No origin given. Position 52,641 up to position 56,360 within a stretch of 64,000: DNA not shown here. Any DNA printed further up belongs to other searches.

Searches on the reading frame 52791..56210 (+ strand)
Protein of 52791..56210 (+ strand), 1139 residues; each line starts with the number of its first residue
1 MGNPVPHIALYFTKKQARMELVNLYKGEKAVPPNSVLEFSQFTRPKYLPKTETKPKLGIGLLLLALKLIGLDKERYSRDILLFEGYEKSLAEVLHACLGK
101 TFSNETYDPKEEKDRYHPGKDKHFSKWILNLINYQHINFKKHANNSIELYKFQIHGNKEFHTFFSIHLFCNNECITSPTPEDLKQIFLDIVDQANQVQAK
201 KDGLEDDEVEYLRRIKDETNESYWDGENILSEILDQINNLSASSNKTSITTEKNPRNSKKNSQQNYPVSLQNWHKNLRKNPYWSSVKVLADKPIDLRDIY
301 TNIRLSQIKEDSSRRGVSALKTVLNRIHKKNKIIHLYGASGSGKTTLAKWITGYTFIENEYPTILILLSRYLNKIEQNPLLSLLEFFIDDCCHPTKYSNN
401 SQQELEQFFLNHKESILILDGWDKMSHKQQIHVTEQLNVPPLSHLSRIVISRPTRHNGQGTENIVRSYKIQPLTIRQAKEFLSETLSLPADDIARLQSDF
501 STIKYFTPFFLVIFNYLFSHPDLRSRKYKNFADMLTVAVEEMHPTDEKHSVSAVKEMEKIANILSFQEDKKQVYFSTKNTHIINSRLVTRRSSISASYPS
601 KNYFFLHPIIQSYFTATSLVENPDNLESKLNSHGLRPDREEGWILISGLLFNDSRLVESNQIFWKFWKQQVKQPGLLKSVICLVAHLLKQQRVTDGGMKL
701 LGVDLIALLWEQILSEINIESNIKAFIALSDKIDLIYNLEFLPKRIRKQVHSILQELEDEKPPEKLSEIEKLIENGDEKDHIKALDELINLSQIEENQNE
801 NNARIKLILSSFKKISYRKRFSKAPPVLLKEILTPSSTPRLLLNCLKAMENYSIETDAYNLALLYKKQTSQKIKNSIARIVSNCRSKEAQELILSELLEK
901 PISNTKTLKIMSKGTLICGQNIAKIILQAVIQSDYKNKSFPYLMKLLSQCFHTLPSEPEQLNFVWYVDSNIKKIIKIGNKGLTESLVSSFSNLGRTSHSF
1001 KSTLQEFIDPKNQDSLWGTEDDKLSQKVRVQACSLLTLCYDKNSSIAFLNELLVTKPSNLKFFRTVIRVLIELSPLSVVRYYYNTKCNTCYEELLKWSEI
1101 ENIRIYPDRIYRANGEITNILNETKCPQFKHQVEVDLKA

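Call 72: search_protein_families(library=pfam, proteins=[window:52791-56210:+])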
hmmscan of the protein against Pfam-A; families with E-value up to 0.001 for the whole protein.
window:52791-56210:+ (1139 aa): 6 families
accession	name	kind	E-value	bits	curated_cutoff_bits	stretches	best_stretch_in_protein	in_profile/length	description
PF05729.18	NACHT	-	9.5e-09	35.7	26.7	1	334-487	3-165/167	NACHT domain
PF00004.35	AAA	-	9.4e-05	23.3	21.2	1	335-429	2-73/131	ATPase family associated with various cellular activities (AAA)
PF20720.3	nSTAND3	-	0.00016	21.8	27.2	1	326-408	12-91/155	Novel STAND NTPase 3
PF00931.28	NB-ARC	-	0.00033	20.4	23.5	1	319-425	7-113/248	NB-ARC domain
PF00005.33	ABC_tran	-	0.00074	20.6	25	0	329-354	9-34/137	ABC transporter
PF13401.12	AAA_22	-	0.00091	20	27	0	330-429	4-100/130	AAA domain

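Call 82: search_protein_families(library=padloc, proteins=[window:52791-56210:+], max_evalue=0.001)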
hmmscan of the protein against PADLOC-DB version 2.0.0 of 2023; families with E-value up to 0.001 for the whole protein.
window:52791-56210:+ (1139 aa): 0 families
